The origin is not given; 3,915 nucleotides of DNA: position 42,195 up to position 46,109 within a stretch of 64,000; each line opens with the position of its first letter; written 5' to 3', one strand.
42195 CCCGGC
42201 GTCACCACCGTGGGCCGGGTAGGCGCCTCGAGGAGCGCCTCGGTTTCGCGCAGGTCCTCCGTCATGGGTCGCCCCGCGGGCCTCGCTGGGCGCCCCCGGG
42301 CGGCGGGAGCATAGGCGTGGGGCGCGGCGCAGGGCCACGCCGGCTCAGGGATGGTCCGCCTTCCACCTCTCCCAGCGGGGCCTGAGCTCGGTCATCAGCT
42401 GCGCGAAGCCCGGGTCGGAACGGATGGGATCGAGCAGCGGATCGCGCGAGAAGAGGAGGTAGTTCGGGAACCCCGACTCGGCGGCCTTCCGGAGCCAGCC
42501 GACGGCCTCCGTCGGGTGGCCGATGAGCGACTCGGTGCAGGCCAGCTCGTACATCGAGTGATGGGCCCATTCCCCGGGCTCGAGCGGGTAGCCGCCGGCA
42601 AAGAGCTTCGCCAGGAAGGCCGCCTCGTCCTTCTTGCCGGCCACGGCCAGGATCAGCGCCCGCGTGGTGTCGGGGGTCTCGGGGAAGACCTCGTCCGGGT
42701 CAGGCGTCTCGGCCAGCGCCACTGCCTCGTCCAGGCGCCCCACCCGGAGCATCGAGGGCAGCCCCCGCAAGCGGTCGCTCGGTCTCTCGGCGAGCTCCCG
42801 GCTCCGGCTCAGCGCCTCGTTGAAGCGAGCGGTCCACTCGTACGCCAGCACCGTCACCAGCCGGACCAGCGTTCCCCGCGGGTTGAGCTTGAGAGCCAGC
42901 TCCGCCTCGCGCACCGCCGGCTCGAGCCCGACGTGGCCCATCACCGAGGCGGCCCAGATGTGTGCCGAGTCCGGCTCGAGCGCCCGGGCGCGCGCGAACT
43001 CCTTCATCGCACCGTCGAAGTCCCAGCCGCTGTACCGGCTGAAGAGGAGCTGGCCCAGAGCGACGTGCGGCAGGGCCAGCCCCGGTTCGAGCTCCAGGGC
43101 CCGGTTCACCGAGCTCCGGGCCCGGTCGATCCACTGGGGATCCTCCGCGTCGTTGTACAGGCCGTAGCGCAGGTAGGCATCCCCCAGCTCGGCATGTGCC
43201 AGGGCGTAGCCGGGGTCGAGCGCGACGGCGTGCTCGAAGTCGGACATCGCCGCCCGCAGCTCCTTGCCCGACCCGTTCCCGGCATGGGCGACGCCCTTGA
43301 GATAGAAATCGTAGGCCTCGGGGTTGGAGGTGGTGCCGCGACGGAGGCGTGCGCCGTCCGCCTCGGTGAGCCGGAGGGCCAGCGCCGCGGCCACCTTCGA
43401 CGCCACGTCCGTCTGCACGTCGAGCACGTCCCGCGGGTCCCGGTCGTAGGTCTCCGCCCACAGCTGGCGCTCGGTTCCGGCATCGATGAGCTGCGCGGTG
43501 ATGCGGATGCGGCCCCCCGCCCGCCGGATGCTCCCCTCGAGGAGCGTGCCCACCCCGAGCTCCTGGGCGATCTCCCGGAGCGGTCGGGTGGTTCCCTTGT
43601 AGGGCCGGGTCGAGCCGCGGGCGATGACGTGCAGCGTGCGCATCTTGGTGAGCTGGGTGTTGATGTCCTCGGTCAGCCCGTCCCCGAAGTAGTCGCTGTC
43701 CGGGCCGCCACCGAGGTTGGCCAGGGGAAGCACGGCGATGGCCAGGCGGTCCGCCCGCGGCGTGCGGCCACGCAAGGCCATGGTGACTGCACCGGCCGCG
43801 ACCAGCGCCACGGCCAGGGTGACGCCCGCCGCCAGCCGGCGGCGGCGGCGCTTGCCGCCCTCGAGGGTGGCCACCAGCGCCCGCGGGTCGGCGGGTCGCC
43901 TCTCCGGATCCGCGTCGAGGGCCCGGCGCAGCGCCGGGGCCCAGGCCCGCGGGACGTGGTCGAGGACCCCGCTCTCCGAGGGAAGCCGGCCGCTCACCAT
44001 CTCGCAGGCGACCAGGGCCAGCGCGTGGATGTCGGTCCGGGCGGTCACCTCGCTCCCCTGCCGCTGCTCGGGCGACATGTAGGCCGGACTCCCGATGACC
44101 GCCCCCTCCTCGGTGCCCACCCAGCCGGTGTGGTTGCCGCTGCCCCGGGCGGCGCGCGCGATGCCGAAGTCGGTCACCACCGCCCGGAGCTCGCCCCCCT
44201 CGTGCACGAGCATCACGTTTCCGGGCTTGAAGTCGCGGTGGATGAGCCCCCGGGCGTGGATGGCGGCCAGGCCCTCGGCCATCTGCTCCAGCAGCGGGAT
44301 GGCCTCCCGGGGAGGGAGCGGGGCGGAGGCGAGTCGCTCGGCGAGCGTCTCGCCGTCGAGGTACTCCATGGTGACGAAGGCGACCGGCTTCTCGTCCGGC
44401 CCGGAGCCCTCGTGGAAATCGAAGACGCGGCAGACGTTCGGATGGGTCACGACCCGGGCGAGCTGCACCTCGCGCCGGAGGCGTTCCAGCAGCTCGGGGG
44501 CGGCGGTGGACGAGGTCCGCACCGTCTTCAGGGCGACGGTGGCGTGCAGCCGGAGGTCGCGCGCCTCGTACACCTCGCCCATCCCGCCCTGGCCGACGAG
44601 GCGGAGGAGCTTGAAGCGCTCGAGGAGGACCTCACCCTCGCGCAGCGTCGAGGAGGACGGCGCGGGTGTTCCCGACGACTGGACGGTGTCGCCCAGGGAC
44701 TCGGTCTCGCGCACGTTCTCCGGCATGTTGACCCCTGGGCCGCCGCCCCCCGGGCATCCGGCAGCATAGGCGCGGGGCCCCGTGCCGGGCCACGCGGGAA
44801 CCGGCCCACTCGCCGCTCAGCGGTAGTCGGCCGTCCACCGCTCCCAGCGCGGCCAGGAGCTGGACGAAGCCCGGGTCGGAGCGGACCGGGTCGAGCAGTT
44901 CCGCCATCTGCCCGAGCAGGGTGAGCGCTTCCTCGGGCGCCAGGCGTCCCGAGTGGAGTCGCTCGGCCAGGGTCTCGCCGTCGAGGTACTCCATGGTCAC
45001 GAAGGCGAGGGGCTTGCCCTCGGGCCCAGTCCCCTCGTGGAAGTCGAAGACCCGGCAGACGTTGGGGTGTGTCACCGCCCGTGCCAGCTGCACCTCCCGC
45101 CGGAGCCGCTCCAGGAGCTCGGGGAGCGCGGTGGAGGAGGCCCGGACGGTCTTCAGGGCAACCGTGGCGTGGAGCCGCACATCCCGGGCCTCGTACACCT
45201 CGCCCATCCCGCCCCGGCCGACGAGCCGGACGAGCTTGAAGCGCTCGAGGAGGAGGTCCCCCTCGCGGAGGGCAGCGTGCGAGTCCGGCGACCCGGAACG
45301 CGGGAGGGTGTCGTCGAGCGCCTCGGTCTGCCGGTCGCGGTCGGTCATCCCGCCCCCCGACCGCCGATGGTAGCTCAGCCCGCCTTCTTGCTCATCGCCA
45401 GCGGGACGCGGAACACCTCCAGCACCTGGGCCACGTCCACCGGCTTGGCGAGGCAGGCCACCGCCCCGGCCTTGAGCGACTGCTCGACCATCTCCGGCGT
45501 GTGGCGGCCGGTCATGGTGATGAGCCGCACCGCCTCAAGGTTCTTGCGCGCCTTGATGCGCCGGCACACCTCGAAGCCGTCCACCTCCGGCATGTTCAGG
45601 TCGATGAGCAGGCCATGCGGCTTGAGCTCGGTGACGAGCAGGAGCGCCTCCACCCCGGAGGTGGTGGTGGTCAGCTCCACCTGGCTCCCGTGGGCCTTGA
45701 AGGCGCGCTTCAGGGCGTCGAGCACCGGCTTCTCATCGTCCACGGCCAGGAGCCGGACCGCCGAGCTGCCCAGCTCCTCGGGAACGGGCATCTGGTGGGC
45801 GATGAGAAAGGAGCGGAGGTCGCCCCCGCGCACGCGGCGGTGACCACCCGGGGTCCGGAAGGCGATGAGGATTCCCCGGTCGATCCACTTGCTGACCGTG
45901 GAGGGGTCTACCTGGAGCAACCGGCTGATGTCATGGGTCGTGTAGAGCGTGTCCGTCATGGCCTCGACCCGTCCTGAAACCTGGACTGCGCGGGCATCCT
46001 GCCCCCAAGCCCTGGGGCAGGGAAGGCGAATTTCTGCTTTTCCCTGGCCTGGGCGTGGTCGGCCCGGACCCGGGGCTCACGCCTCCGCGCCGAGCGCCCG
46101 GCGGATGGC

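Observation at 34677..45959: Eleven-kb signalling island wedged between the nuo operon and kdsA-pyrG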

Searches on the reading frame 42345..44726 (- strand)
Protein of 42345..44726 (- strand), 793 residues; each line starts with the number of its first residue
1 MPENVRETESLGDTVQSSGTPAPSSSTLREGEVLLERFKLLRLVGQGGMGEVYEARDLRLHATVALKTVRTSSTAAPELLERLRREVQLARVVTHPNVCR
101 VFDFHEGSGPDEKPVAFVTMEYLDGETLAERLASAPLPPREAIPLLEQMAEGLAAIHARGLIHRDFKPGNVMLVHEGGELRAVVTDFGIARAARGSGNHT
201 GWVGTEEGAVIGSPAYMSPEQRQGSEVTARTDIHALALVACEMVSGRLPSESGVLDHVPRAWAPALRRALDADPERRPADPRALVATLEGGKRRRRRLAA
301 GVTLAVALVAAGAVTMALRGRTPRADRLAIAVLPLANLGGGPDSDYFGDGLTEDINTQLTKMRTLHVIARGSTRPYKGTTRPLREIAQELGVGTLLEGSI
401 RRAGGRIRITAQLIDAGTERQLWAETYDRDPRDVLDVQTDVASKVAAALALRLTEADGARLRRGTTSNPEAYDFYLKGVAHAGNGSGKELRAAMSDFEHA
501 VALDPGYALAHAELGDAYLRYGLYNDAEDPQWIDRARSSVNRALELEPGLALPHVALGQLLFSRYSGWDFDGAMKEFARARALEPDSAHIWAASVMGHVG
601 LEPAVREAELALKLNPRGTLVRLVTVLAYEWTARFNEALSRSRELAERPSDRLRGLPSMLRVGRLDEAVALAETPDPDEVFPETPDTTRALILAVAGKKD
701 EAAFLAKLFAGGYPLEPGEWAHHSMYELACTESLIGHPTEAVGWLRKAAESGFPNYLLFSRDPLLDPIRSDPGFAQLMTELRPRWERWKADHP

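Call 5: search_protein_families(library=pfam, proteins=[window:42345-44726:-], max_evalue=0.01)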
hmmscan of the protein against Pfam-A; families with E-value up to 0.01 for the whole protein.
window:42345-44726:- (793 aa): 9 families
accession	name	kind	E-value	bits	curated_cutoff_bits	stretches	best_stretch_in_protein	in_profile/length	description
PF00069.31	Pkinase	-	6.8e-37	127.7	31.7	1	39-251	2-198/263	Protein kinase domain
PF07714.23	PK_Tyr_Ser-Thr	-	3.4e-20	72.9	23.1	1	39-250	2-205/258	Protein tyrosine and serine/threonine kinase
PF01636.29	APH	-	1.9e-08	34.8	23.2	2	75-158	31-109/239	Phosphotransferase enzyme family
PF13414.12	TPR_11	-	5.3e-07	29.7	26.8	1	489-520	9-40/42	TPR repeat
PF13431.12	TPR_17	-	1.4e-05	25.4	24.4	0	497-528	2-33/34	Tetratricopeptide repeat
PF07719.23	TPR_2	-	6.3e-05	23.2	27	0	569-586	16-33/34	Tetratricopeptide repeat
PF03109.22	ABC1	-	0.002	17.8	22.9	1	117-192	144-216/244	ABC1 atypical kinase-like domain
PF14559.12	TPR_19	-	0.0021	18.8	25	1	490-528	7-45/68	Tetratricopeptide repeat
PF06293.20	Kdo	-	0.0097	15.8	21.3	0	116-188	92-167/207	Lipopolysaccharide kinase (Kdo/WaaP) family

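Call 46: find_homologous_proteins(query=window:42345-44726:-, max_evalue=1e-50)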
Query window:42345-44726:- (793 aa): 2493 proteins with E <= 1e-50 among 8000 candidates; the best 120 are listed.
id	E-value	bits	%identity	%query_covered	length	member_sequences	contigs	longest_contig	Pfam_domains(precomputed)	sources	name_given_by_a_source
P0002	0.0e+0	1758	100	100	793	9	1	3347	PF07714.24,PF13431.13,PF00069.32,PF13414.13,PF01636.30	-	-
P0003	0.0e+0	1288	72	100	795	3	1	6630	PF07714.24,PF00069.32,PF01636.30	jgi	-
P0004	0.0e+0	1147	67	100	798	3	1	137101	PF07714.24,PF13431.13,PF00069.32,PF01636.30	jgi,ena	-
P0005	0.0e+0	1140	67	100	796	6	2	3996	PF07714.24,PF00069.32,PF01636.30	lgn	-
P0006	0.0e+0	1112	66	100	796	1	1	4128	PF07714.24,PF00069.32,PF13414.13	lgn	-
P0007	2.3e-292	990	62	99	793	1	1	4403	PF07714.24,PF00069.32,PF13414.13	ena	-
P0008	1.3e-287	975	60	100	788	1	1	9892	PF07714.24,PF00069.32,PF13414.13,PF01636.30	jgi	jgi:TolB-like protein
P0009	8.4e-283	959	58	100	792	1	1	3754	PF07714.24,PF00069.32,PF01636.30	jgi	jgi:TolB-like protein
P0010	5.5e-279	946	61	99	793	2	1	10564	PF07714.24,PF00069.32,PF13414.13,PF01636.30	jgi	jgi:serine/threonine-protein kinase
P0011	1.3e-278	945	59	100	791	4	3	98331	PF07714.24,PF00069.32,PF13414.13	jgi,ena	-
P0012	3.2e-277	940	60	99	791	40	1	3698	PF07714.24,PF00069.32,PF13414.13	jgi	-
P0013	2.4e-276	937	57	100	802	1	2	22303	PF07714.24,PF00069.32,PF01636.30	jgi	jgi:eukaryotic-like serine/threonine-protein kinase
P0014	1.1e-273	929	59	99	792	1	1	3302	PF07714.24,PF00069.32,PF13414.13,PF07719.24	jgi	jgi:serine/threonine-protein kinase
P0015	1.3e-273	928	59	99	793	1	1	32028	PF07714.24,PF00069.32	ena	-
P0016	5.3e-273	926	59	99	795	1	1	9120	PF07714.24,PF00069.32,PF01636.30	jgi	jgi:serine/threonine-protein kinase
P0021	3.9e-255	867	55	100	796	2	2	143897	PF07714.24,PF00069.32,PF07719.24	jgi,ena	-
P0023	5.2e-237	807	72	67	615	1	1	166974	PF07714.24,PF00069.32,PF01636.30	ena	-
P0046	3.0e-168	580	55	70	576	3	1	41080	PF07714.24,PF00069.32,PF01636.30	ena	-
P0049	2.5e-166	573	72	49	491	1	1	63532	PF07714.24,PF00069.32,PF01636.30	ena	-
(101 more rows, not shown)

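Call 47: find_encoding_contigs(protein=P0004, flank=10000, max_places=3)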
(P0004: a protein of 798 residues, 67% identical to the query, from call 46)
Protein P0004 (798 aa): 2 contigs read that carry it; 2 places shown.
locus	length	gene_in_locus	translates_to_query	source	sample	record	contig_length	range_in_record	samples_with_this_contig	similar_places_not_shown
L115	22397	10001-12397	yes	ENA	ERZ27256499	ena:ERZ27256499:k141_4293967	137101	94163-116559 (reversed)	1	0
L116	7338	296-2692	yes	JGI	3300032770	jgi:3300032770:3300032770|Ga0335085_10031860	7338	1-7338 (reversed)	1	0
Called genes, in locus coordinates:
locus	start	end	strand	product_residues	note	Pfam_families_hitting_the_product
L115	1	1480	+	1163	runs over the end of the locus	PF00289:Biotin_carb_N, PF02222:ATP-grasp (weak), PF02786:CPSase_L_D2, PF07478:Dala_Dala_lig_C (weak), PF02785:Biotin_carb_C, PF00682:HMGL-like, PF02436:PYC_OADA, PF00364:Biotin_lipoyl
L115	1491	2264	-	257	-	-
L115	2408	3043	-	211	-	PF03886:ABC_trans_aux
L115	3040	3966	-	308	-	PF02470:MlaD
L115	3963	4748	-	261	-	PF00005:ABC_tran, PF09818:ABC_ATPase (faint), PF13304:AAA_21 (faint)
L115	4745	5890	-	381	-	PF13466:STAS_2 (weak), PF02405:MlaE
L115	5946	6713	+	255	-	PF01128:IspD (faint), PF02348:CTP_transf_3, PF12804:NTP_transf_3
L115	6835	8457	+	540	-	PF06418:CTP_synth_N, PF00117:GATase, PF07722:Peptidase_C26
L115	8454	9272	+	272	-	PF00793:DAHP_synth_1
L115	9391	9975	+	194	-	PF12728:HTH_17, PF00072:Response_reg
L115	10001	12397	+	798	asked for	PF00069:Pkinase, PF01636:APH (faint), PF07714:PK_Tyr_Ser-Thr, PF13431:TPR_17 (faint)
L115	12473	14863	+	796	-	PF00069:Pkinase, PF07714:PK_Tyr_Ser-Thr, PF07719:TPR_2 (faint)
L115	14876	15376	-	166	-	-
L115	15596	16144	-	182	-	PF03745:DUF309, PF14255:Zn_ribbon_21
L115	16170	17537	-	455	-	PF00069:Pkinase, PF07714:PK_Tyr_Ser-Thr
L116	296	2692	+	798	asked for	PF00069:Pkinase, PF01636:APH (faint), PF07714:PK_Tyr_Ser-Thr, PF13431:TPR_17 (faint)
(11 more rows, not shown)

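Call 48: find_encoding_contigs(protein=P0023, flank=10000, max_places=3)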
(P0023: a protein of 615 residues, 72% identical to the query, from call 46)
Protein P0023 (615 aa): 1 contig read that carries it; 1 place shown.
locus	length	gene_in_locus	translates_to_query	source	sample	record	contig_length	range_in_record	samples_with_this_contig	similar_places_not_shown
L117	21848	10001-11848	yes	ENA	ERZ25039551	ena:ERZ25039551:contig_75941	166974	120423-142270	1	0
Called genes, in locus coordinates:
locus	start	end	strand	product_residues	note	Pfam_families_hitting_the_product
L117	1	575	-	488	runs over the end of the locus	PF00202:Aminotran_3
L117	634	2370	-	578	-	PF08308:PEGA (weak)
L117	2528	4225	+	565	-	PF13531:SBP_bac_11, PF00092:VWA, PF13519:VWA_2, PF13768:VWA_3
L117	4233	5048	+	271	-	-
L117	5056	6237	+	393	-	PF13531:SBP_bac_11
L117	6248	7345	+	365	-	PF01112:Asparaginase_2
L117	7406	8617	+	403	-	PF07690:MFS_1, PF12832:MFS_1_like, PF13347:MFS_2, PF00083:Sugar_tr, PF07690:MFS_1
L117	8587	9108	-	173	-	PF01661:Macro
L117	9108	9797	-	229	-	PF13248:Zn_ribbon_3 (weak), PF03703:bPH_2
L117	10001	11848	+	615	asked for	PF00069:Pkinase, PF07714:PK_Tyr_Ser-Thr, PF01636:APH (faint)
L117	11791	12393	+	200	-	-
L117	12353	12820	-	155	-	PF01497:Peripla_BP_2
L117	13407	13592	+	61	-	PF12244:DUF3606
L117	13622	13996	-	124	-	PF00196:GerE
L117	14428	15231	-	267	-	-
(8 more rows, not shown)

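Call 49: find_encoding_contigs(protein=P0003, flank=10000, max_places=2)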
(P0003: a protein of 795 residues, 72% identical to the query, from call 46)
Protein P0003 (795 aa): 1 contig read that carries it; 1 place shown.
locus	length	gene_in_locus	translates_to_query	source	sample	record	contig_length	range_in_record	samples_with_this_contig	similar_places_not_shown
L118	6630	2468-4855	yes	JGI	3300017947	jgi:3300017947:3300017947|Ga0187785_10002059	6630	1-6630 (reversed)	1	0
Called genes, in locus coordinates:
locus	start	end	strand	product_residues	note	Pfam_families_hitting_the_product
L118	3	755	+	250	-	?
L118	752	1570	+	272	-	PF00793:DAHP_synth_1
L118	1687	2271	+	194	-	PF12728:HTH_17, PF00072:Response_reg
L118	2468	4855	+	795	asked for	PF00069:Pkinase, PF01636:APH (faint), PF07714:PK_Tyr_Ser-Thr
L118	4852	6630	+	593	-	?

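Call 50: find_encoding_contigs(protein=P0011, flank=10000, max_places=2)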
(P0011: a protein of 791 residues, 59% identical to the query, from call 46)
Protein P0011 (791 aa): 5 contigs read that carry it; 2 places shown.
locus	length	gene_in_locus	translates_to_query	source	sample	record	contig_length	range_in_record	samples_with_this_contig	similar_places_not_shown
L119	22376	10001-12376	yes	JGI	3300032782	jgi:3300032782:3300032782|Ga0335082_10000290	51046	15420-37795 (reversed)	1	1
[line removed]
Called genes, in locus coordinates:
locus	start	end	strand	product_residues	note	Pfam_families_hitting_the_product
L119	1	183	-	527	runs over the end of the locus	PF13240:Zn_Ribbon_1 (weak), PF00069:Pkinase, PF07714:PK_Tyr_Ser-Thr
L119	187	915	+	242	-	PF16697:Yop-YscD_cpl (weak), PF00498:FHA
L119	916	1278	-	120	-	PF21157:DksA_N, PF01258:zf-dskA_traR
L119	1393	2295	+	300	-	PF02457:DAC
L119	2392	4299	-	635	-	PF00012:HSP70, PF06723:MreB_Mbl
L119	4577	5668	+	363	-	PF00781:DAGK_cat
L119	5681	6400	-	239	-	-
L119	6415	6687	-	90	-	PF04359:DUF493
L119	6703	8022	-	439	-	PF13638:PIN_4, PF02562:PhoH, PF13604:AAA_30 (faint), PF13245:AAA_19 (faint)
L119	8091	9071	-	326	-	-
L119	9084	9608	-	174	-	PF03449:GreA_GreB_N, PF01272:GreA_GreB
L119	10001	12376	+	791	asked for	PF00069:Pkinase, PF07714:PK_Tyr_Ser-Thr, PF13414:TPR_11 (weak)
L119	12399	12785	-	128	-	PF00571:CBS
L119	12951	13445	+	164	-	PF00011:HSP20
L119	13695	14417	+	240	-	PF12849:PBP_like_2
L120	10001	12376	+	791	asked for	PF00069:Pkinase, PF07714:PK_Tyr_Ser-Thr, PF13414:TPR_11 (weak)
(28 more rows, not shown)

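Call 51: find_encoding_contigs(protein=P0021, flank=10000, max_places=2)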
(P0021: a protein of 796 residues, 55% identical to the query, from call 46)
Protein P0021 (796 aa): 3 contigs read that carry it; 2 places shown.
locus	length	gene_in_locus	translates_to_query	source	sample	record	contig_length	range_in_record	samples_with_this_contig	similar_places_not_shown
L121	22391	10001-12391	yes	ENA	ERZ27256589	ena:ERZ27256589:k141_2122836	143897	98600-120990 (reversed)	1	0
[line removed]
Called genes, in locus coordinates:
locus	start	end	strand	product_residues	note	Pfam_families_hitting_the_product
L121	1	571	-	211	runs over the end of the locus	PF03886:ABC_trans_aux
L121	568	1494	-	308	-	PF02470:MlaD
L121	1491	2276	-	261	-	PF00005:ABC_tran, PF09818:ABC_ATPase (faint), PF13304:AAA_21 (faint)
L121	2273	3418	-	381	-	PF01740:STAS (faint), PF13466:STAS_2 (weak), PF02405:MlaE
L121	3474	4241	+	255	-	PF01128:IspD (faint), PF02348:CTP_transf_3, PF12804:NTP_transf_3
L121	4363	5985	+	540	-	PF06418:CTP_synth_N, PF00117:GATase, PF07722:Peptidase_C26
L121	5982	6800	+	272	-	PF00793:DAHP_synth_1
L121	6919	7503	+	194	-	PF12728:HTH_17, PF00072:Response_reg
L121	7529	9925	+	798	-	PF00069:Pkinase, PF01636:APH (faint), PF07714:PK_Tyr_Ser-Thr, PF13431:TPR_17 (faint)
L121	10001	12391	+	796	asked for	PF00069:Pkinase, PF07714:PK_Tyr_Ser-Thr, PF07719:TPR_2 (faint)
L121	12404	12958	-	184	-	-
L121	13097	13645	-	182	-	PF03745:DUF309, PF14255:Zn_ribbon_21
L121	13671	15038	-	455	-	PF00069:Pkinase, PF07714:PK_Tyr_Ser-Thr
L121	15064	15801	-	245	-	PF07238:PilZ, PF00072:Response_reg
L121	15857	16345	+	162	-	PF01257:2Fe-2S_thioredx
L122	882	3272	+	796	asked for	PF00069:Pkinase, PF07714:PK_Tyr_Ser-Thr, PF07719:TPR_2 (faint)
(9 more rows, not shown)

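Call 52: find_encoding_contigs(protein=P0049, flank=10000, max_places=2)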
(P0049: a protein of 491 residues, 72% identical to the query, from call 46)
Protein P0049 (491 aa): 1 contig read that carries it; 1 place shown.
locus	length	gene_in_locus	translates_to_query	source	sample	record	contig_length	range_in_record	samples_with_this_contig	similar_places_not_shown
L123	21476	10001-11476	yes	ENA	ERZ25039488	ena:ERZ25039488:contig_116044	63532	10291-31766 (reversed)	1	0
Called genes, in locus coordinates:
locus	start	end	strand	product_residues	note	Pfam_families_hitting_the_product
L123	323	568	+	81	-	-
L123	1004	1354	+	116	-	-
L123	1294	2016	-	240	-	PF00089:Trypsin, PF13365:Trypsin_2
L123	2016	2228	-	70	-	-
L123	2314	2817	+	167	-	PF00583:Acetyltransf_1, PF13508:Acetyltransf_7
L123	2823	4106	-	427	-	PF00202:Aminotran_3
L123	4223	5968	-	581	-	PF08308:PEGA (weak)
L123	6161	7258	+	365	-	PF01112:Asparaginase_2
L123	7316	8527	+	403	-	PF07690:MFS_1, PF12832:MFS_1_like, PF13347:MFS_2, PF00083:Sugar_tr, PF07690:MFS_1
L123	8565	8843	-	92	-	PF01661:Macro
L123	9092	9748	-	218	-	PF03703:bPH_2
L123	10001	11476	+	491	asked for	PF00069:Pkinase, PF07714:PK_Tyr_Ser-Thr, PF01636:APH (faint)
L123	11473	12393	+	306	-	PF07719:TPR_2 (faint), PF13414:TPR_11 (faint), PF13431:TPR_17 (faint)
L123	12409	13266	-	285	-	PF01497:Peripla_BP_2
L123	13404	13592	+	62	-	PF12244:DUF3606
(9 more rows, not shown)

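Call 84: find_encoding_contigs(protein=P0046, flank=8000, max_places=2)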
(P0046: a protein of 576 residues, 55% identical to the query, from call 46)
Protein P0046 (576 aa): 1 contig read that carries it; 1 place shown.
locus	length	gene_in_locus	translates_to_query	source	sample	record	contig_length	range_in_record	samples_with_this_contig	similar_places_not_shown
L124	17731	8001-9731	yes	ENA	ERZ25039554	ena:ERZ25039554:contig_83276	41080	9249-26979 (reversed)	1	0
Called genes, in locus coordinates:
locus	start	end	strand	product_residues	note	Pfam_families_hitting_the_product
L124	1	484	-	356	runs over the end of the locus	PF10340:Say1_Mug180 (weak), PF20434:BD-FAE (weak), PF07859:Abhydrolase_3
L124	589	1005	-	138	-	-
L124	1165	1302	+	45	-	-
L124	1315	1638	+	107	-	-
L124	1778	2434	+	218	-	-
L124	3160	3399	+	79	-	-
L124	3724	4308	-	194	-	-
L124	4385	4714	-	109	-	-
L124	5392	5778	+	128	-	PF12802:MarR_2 (faint), PF12840:HTH_20, PF13412:HTH_24 (faint)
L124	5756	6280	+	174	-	PF08327:AHSA1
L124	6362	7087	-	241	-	-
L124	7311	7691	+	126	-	-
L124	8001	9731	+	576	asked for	PF00069:Pkinase, PF07714:PK_Tyr_Ser-Thr, PF01636:APH (faint)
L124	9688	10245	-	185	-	-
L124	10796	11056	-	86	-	-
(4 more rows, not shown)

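Call 85: find_encoding_contigs(protein=P0015, flank=8000, max_places=2)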
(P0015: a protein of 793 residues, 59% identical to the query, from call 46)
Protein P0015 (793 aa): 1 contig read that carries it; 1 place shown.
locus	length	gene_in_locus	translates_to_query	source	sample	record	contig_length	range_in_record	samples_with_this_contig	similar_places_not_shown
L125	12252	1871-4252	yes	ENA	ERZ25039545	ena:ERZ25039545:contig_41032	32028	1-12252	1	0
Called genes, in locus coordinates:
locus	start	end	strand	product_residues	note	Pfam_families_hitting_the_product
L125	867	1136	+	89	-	PF03767:Acid_phosphat_B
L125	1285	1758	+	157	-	-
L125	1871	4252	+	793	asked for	PF00069:Pkinase, PF07714:PK_Tyr_Ser-Thr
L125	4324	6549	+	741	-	PF03176:MMPL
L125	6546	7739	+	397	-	PF13506:Glyco_transf_21, PF00535:Glycos_transf_2 (weak), PF13641:Glyco_tranf_2_3, PF13632:Glyco_trans_2_3 (weak)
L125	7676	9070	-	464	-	PF00890:FAD_binding_2 (faint), PF01494:FAD_binding_3, PF04820:Trp_halogenase (faint), PF08491:SE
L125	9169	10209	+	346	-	PF00494:SQS_PSY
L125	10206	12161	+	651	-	PF13243:SQHop_cyclase_C (weak), PF13249:SQHop_cyclase_N, PF00432:Prenyltrans (faint), PF13243:SQHop_cyclase_C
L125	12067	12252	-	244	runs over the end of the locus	-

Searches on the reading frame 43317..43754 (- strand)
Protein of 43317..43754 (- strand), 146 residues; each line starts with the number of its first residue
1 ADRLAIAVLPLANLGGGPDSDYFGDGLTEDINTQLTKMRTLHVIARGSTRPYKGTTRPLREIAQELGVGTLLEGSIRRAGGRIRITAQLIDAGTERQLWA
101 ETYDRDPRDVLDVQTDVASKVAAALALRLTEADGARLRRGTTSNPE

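Call 75: search_protein_families(library=pfam, proteins=[window:43317-43754:-], max_evalue=1)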
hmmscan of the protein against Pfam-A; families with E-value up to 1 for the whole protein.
window:43317-43754:- (146 aa): 4 families
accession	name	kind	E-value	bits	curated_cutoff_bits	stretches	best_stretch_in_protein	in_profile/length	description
PF17680.6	FlgO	-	0.02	15.2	22.6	1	54-95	74-115/130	FlgO protein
PF09839.14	DUF2066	-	0.075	12.8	23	1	54-128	162-231/232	Uncharacterized protein conserved in bacteria (DUF2066)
PF04052.18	TolB_N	-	0.083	13.4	22.4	1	4-98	13-106/106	TolB amino-terminal domain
PF19091.5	DUF5779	-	0.13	12.7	29.5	1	82-135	22-74/96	Family of unknown function (DUF5779)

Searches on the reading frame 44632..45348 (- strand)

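Call 5: search_protein_families(library=pfam, proteins=[window:44632-45348:-], max_evalue=0.01)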
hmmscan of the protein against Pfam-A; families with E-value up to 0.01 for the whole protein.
window:44632-45348:- (238 aa): 3 families
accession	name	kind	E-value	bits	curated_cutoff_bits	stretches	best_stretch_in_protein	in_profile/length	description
PF00069.31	Pkinase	-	1.3e-12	48.1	31.7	1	38-150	2-109/263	Protein kinase domain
PF07714.23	PK_Tyr_Ser-Thr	-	3e-06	27.2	23.1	1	38-150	2-113/258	Protein tyrosine and serine/threonine kinase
PF01636.29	APH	-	7.6e-05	23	23.2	1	62-153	22-105/239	Phosphotransferase enzyme family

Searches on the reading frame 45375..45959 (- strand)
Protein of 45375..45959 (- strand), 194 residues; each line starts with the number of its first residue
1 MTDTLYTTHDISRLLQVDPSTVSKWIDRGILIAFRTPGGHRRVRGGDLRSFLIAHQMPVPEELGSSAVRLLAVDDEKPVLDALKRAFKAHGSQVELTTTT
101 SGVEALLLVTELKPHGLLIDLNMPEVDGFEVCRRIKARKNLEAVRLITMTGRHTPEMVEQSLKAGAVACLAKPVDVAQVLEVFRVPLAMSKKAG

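Call 5: search_protein_families(library=pfam, proteins=[window:45375-45959:-], max_evalue=0.01)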
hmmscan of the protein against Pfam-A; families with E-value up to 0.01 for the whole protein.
window:45375-45959:- (194 aa): 4 families
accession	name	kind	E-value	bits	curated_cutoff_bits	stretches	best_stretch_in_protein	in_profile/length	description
PF00072.30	Response_reg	-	3.9e-22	78.9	30.2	1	71-182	2-109/111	Response regulator receiver domain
PF12728.13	HTH_17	-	1.1e-09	38.8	27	1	5-52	1-47/51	Helix-turn-helix domain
PF00376.29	MerR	-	0.00022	21.4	28.2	1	10-42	4-37/38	MerR family regulatory protein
PF13384.12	HTH_23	-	0.00064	19.9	24.6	1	6-28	18-40/50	Homeodomain-like domain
